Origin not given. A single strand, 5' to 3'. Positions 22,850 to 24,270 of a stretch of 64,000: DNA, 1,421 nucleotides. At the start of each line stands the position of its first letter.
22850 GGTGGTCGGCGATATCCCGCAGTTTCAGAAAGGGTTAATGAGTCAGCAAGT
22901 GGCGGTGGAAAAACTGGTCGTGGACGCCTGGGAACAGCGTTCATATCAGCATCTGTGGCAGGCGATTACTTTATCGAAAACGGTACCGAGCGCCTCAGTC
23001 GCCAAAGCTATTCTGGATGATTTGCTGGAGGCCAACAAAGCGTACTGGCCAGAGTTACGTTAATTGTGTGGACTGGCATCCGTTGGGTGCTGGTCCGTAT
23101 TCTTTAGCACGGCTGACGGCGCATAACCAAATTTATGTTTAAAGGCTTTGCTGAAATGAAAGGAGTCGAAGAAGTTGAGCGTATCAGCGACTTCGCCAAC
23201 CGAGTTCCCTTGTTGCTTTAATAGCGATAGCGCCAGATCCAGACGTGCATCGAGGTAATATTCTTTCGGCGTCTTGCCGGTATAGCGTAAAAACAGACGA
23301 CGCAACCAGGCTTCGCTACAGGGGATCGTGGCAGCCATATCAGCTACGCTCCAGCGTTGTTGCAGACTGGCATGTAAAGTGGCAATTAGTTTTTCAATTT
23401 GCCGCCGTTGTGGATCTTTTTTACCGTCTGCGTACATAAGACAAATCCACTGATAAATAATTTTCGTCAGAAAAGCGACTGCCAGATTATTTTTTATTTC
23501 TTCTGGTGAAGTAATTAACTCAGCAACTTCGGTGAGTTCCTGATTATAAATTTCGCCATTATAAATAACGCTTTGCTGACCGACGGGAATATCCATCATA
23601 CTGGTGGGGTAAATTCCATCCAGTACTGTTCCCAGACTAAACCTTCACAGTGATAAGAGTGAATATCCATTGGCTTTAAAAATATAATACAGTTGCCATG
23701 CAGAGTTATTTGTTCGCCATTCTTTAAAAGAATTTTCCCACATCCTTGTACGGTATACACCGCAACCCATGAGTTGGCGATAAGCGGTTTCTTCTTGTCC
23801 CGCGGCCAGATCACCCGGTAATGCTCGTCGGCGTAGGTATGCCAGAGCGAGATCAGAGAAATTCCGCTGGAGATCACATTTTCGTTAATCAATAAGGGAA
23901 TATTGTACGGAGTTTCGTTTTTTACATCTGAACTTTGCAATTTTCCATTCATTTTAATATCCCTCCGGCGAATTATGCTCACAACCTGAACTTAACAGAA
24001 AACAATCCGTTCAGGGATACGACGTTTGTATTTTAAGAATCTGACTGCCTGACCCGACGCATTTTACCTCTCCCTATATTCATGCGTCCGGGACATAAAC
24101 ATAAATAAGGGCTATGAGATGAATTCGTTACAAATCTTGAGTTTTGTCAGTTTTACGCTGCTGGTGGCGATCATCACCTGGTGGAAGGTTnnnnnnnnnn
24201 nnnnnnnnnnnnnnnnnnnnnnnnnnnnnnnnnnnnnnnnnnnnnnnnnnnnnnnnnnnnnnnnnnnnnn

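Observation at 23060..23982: AraC-family regulator yidL appears split by a frameshift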

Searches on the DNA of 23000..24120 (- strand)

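Call 3: search_dna_similar(query=window:23000-24120:-, collection=ecoli_genomes, mode=near, max_rows=40, rows=spread)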
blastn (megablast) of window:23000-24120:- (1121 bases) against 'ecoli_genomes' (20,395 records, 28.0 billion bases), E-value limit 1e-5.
Records with a match: 5411; places in all: 5412; records where one place covers at least 80% of the query: 5100.
Genomes with a match: 5411 of 5426; with a place that covers at least 80% of the query: 5100. Places per genome that has any: lowest 1, median 1, highest 2. On chromosomes: 5412 places; on plasmids: 0.
Best place of each record, by identity: >=99% 2014; 95-99% 3397.
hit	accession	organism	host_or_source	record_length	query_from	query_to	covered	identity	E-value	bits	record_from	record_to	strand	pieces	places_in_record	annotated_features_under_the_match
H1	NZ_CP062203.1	Escherichia coli strain K_EC180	swine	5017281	1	1121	100%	100.0%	0e+0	2071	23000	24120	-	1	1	yidL: AraC family transcriptional regulator | 6-phospho-alpha-glucosidase | yidK: solute:sodium symporter family transporter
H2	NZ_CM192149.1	Escherichia coli strain Ec-U3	Homo sapiens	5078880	1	1121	100%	99.6%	0e+0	2049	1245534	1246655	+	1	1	yidL: helix-turn-helix transcriptional regulator | 6-phospho-alpha-glucosidase | yidK: solute:sodium symporter family transporter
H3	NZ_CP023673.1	Escherichia coli strain SMN013SH2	cattle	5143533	1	1121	100%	99.1%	0e+0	2015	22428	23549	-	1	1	yidL: helix-turn-helix transcriptional regulator | hypothetical protein | yidK: solute:sodium symporter family transporter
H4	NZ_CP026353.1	Escherichia coli strain 4A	not applicable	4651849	1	1121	100%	99.0%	0e+0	2010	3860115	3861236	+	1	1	yidL: helix-turn-helix transcriptional regulator | hypothetical protein | yidK: solute:sodium symporter family transporter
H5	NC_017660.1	Escherichia coli KO11FL strain KO11FL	-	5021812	1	1121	100%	99.0%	0e+0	2010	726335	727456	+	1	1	yidL: helix-turn-helix transcriptional regulator | hypothetical protein | yidK: solute:sodium symporter family transporter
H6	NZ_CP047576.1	Escherichia coli strain 94EC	Homo sapiens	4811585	1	1121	100%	99.0%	0e+0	2010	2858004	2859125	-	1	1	yidL: helix-turn-helix transcriptional regulator | hypothetical protein | yidK: solute:sodium symporter family transporter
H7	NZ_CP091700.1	Escherichia coli strain KFu019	river water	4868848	1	1121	100%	99.0%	0e+0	2010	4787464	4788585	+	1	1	yidL: helix-turn-helix transcriptional regulator | hypothetical protein | yidK: solute:sodium symporter family transporter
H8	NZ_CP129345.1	Escherichia coli strain STEC1590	Homo sapiens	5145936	1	1121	100%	99.0%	0e+0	2010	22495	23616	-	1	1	yidL: helix-turn-helix transcriptional regulator | hypothetical protein | yidK: solute:sodium symporter family transporter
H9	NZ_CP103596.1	Escherichia coli strain 4848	Homo sapiens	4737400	1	1121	100%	99.0%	0e+0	2010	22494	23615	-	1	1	yidL: helix-turn-helix transcriptional regulator | family 4 glycosyl hydrolase | yidK: solute:sodium symporter family transporter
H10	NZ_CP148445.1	Escherichia coli strain Z1323CEC0010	Chicken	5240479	1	1121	100%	99.0%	0e+0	2010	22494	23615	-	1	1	yidL: helix-turn-helix transcriptional regulator | hypothetical protein | yidK: solute:sodium symporter family transporter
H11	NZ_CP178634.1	Escherichia coli strain VTB96775v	Chicken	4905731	1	1121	100%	99.0%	0e+0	2010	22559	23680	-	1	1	yidL: helix-turn-helix transcriptional regulator | family 4 glycosyl hydrolase | yidK: solute:sodium symporter family transporter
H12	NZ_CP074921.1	Escherichia coli strain 07_3986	Homo sapiens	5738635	1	1121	100%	99.0%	0e+0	2010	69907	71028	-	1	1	yidL: helix-turn-helix transcriptional regulator | hypothetical protein | yidK: solute:sodium symporter family transporter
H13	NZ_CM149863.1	Escherichia coli strain LCP30S3_I3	Sus scrofa domesticus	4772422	1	1121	100%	99.0%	0e+0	2010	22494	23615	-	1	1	yidL: helix-turn-helix transcriptional regulator | family 4 glycosyl hydrolase | yidK: solute:sodium symporter family transporter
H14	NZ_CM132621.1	Escherichia coli strain EC600_TC_NKI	Homo sapiens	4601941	1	1121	100%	99.0%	0e+0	2010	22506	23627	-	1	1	yidL: helix-turn-helix transcriptional regulator | family 4 glycosyl hydrolase | yidK: solute:sodium symporter family transporter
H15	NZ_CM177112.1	Escherichia coli strain GN4741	Homo sapiens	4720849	1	1121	100%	99.0%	0e+0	2010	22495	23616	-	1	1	yidL: helix-turn-helix transcriptional regulator | family 4 glycosyl hydrolase | yidK: solute:sodium symporter family transporter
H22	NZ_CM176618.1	Escherichia coli strain 2c3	Gallus gallus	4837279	1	1121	100%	98.9%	0e+0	2004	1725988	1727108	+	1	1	yidL: helix-turn-helix transcriptional regulator | family 4 glycosyl hydrolase | yidK: solute:sodium symporter family transporter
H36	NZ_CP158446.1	Escherichia coli strain CFT073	Homo sapiens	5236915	1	1028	92%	98.2%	0e+0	1794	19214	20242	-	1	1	yidL: AraC family transcriptional regulator | yidK: solute:sodium symporter family transporter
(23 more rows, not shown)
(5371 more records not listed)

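Call 5: get_annotated_region(hit=H1, flank=4000)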
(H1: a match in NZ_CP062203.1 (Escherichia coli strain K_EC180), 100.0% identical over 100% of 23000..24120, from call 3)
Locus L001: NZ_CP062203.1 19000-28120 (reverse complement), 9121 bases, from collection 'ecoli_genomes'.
description: Escherichia coli strain K_EC180 chromosome, complete genome
organism: Escherichia coli strain K_EC180 (NCBI taxid 562)
replicon: chromosome; assembly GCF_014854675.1
host: swine; source: feces; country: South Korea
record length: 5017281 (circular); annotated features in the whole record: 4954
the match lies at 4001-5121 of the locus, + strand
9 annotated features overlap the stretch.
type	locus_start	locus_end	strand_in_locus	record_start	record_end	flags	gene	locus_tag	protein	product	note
CDS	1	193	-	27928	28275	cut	yidH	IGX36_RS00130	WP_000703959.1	YidH family protein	-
CDS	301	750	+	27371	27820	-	yidI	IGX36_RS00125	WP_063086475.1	protein YidI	-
CDS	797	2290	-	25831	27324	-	yidJ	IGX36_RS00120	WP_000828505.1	sulfatase-like hydrolase/transferase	-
CDS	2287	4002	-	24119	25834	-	yidK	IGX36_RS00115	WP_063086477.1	solute:sodium symporter family transporter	-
CDS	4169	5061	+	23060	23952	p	yidL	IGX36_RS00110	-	AraC family transcriptional regulator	frameshifted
CDS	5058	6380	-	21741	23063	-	-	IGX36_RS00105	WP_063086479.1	6-phospho-alpha-glucosidase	-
CDS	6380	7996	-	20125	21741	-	-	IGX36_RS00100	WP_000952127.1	PTS sugar transporter subunit IIB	-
CDS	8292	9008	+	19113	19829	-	yidP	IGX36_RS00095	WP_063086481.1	GntR family transcriptional regulator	-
CDS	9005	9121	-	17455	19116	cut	yidE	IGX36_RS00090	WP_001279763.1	putative transporter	-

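Call 6: get_annotated_region(hit=H2, flank=4000)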
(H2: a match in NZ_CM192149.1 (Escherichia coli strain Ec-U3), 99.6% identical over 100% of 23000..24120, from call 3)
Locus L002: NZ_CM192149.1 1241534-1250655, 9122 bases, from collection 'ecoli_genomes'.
description: Escherichia coli strain Ec-U3 chromosome, whole genome shotgun sequence
organism: Escherichia coli strain Ec-U3 (NCBI taxid 562)
replicon: chromosome; assembly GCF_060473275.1
host: Homo sapiens; source: urine; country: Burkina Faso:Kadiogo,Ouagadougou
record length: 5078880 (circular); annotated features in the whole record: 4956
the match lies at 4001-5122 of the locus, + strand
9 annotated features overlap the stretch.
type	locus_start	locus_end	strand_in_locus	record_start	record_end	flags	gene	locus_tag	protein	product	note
CDS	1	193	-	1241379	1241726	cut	yidH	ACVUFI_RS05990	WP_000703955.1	YidH family protein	-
CDS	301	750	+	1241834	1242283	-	yidI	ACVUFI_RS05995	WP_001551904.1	inner membrane protein YidI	-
CDS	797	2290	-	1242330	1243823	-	yidJ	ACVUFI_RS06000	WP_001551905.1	sulfatase-like hydrolase/transferase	-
CDS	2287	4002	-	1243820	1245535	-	yidK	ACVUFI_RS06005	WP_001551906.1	solute:sodium symporter family transporter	-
CDS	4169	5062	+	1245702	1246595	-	yidL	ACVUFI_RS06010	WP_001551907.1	helix-turn-helix transcriptional regulator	-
CDS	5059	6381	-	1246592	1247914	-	-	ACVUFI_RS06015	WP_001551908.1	6-phospho-alpha-glucosidase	-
CDS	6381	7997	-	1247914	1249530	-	-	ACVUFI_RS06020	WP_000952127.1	PTS sugar transporter subunit IIB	-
CDS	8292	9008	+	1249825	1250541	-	yidP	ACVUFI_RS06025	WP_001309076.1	GntR family transcriptional regulator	-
CDS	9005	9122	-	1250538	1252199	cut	yidE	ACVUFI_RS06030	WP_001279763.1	putative transporter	-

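Call 7: get_annotated_region(hit=H22, flank=1000)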
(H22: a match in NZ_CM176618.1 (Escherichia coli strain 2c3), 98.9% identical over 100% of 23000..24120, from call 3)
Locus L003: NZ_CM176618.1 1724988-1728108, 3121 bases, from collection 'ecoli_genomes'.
description: Escherichia coli strain 2c3 chromosome, whole genome shotgun sequence
organism: Escherichia coli strain 2c3 (NCBI taxid 562)
replicon: chromosome; assembly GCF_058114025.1
host: Gallus gallus; source: -; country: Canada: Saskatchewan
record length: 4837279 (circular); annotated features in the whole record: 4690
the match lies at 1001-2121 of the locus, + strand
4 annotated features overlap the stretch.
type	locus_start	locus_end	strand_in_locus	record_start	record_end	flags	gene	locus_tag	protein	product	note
CDS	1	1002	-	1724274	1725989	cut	yidK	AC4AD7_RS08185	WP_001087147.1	solute:sodium symporter family transporter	-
CDS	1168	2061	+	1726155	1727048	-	yidL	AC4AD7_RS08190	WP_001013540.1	helix-turn-helix transcriptional regulator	-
CDS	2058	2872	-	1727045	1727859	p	-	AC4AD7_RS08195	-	family 4 glycosyl hydrolase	frameshifted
CDS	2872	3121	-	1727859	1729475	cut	-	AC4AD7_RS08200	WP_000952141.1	PTS sugar transporter subunit IIB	-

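Call 10: search_dna_similar(query=window:23568-23648:-, collection=ecoli_genomes, mode=near, max_rows=30, rows=best)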
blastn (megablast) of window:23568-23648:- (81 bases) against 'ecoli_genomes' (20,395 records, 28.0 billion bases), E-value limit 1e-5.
Records with a match: 4779; places in all: 4779; records where one place covers at least 80% of the query: 4778.
Genomes with a match: 4779 of 5426; with a place that covers at least 80% of the query: 4778. Places per genome that has any: lowest 1, median 1, highest 1. On chromosomes: 4779 places; on plasmids: 0.
Best place of each record, by identity: >=99% 15; 95-99% 4764.
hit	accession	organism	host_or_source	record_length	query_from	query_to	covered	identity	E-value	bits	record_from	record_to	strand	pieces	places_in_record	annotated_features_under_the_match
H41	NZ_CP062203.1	Escherichia coli strain K_EC180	swine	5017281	1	81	100%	100.0%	6e-34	150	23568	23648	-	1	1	yidL: AraC family transcriptional regulator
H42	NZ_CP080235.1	Escherichia coli O139:H1 strain W13-16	Sus scrofa scrofa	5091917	1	81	100%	100.0%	6e-34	150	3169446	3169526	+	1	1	yidL: AraC family transcriptional regulator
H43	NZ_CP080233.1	Escherichia coli O139:H1 strain P15-25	Sus scrofa domesticus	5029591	1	81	100%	100.0%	6e-34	150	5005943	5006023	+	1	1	yidL: AraC family transcriptional regulator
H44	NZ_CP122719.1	Escherichia coli strain ETEC1748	Sus scrofa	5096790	1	81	100%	100.0%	6e-34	150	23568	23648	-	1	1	yidL: AraC family transcriptional regulator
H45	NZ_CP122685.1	Escherichia coli strain ETEC4067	Sus scrofa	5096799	1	81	100%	100.0%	6e-34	150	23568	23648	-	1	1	yidL: AraC family transcriptional regulator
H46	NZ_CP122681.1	Escherichia coli strain ETEC4068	Sus scrofa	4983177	1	81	100%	100.0%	6e-34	150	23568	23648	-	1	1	yidL: AraC family transcriptional regulator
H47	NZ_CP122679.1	Escherichia coli strain ETEC4069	Sus scrofa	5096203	1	81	100%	100.0%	6e-34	150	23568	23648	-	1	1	yidL: AraC family transcriptional regulator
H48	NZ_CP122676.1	Escherichia coli strain ETEC4070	Sus scrofa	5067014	1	81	100%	100.0%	6e-34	150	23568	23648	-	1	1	yidL: AraC family transcriptional regulator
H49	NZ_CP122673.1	Escherichia coli strain ETEC4071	Sus scrofa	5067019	1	81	100%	100.0%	6e-34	150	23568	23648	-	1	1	yidL: AraC family transcriptional regulator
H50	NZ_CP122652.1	Escherichia coli strain ETEC4075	Sus scrofa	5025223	1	81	100%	100.0%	6e-34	150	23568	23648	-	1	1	yidL: AraC family transcriptional regulator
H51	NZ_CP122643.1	Escherichia coli strain ETEC4079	Sus scrofa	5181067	1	81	100%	100.0%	6e-34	150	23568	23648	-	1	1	yidL: AraC family transcriptional regulator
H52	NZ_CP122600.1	Escherichia coli strain ETEC6333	Sus scrofa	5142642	1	81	100%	100.0%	6e-34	150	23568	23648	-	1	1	yidL: AraC family transcriptional regulator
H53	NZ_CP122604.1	Escherichia coli strain ETEC6334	Sus scrofa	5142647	1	81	100%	100.0%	6e-34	150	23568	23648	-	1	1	yidL: AraC family transcriptional regulator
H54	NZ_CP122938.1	Escherichia coli strain ETEC1701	Sus scrofa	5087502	1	81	100%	100.0%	6e-34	150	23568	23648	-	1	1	yidL: AraC family transcriptional regulator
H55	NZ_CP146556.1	Escherichia coli strain B1.H1.39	Hospital Wastewater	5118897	1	81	100%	100.0%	6e-34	150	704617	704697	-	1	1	yidL: AraC family transcriptional regulator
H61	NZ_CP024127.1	Escherichia coli strain 14EC001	clinical patient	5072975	1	81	100%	98.8%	3e-32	145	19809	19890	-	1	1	yidL: AraC family transcriptional regulator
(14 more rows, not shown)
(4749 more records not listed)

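Call 12: get_annotated_region(hit=H42, flank=1500)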
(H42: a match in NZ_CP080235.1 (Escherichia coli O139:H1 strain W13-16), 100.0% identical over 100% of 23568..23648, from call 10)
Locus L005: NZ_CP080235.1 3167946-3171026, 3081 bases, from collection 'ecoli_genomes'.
description: Escherichia coli O139:H1 strain W13-16 chromosome, complete genome
organism: Escherichia coli O139:H1 strain W13-16 (NCBI taxid 2861805)
replicon: chromosome; assembly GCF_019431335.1
host: Sus scrofa scrofa; source: wild boar; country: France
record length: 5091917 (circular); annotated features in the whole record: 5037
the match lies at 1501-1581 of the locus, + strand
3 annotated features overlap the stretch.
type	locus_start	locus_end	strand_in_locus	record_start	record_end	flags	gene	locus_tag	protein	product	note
CDS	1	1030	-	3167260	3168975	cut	yidK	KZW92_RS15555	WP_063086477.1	solute:sodium symporter family transporter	-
CDS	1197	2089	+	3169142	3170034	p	yidL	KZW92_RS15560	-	AraC family transcriptional regulator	frameshifted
CDS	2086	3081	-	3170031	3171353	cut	-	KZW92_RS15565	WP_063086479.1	6-phospho-alpha-glucosidase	-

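Call 13: get_annotated_region(hit=H55, flank=1500)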
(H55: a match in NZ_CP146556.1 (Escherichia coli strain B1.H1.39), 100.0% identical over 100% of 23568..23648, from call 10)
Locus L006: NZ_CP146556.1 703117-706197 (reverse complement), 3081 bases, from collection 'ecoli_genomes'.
description: Escherichia coli strain B1.H1.39 chromosome, complete genome
organism: Escherichia coli strain B1.H1.39 (NCBI taxid 562)
replicon: chromosome; assembly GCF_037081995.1
host: -; source: Hospital Wastewater; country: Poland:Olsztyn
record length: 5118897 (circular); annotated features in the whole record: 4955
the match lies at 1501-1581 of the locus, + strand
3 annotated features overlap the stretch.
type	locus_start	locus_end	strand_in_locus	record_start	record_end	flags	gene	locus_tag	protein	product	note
CDS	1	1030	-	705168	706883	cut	yidK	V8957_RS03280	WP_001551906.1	solute:sodium symporter family transporter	-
CDS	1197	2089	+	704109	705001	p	yidL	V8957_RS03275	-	AraC family transcriptional regulator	frameshifted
CDS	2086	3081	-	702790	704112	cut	-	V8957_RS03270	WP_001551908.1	6-phospho-alpha-glucosidase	-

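Call 14: get_annotated_region(hit=H44, flank=1500)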
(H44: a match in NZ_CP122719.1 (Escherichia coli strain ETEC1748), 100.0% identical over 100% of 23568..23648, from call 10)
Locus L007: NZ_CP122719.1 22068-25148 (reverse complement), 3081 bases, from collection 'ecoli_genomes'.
description: Escherichia coli strain ETEC1748 chromosome, complete genome
organism: Escherichia coli strain ETEC1748 (NCBI taxid 562)
replicon: chromosome; assembly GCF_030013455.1
host: Sus scrofa; source: feces; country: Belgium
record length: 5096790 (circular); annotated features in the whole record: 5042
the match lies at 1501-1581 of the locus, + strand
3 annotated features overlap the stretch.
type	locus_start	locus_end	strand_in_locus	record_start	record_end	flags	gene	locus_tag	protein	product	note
CDS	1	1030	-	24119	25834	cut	yidK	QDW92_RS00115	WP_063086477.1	solute:sodium symporter family transporter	-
CDS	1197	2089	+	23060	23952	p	yidL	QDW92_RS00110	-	AraC family transcriptional regulator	frameshifted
CDS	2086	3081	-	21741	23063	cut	-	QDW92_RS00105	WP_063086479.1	6-phospho-alpha-glucosidase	-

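Call 35: get_annotated_region(hit=H36, flank=2500)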
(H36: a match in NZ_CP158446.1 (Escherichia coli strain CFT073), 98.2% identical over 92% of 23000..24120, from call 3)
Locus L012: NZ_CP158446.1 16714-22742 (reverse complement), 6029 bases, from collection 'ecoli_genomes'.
description: Escherichia coli strain CFT073 chromosome, complete genome
organism: Escherichia coli strain CFT073 (NCBI taxid 562)
replicon: chromosome; assembly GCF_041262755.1
host: Homo sapiens; source: urine; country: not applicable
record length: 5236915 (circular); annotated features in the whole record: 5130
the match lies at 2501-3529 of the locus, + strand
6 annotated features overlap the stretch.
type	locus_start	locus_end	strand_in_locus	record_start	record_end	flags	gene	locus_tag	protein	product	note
CDS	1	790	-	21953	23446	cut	yidJ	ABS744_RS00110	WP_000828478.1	sulfatase-like hydrolase/transferase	-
CDS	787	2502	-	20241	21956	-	yidK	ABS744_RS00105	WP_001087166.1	solute:sodium symporter family transporter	-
CDS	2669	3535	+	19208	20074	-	yidL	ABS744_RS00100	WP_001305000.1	AraC family transcriptional regulator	-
CDS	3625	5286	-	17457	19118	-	yidE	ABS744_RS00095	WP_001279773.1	putative transporter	-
CDS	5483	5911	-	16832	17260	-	ibpB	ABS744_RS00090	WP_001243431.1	small heat shock chaperone IbpB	-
CDS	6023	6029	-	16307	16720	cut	ibpA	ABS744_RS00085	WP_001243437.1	small heat shock chaperone IbpA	-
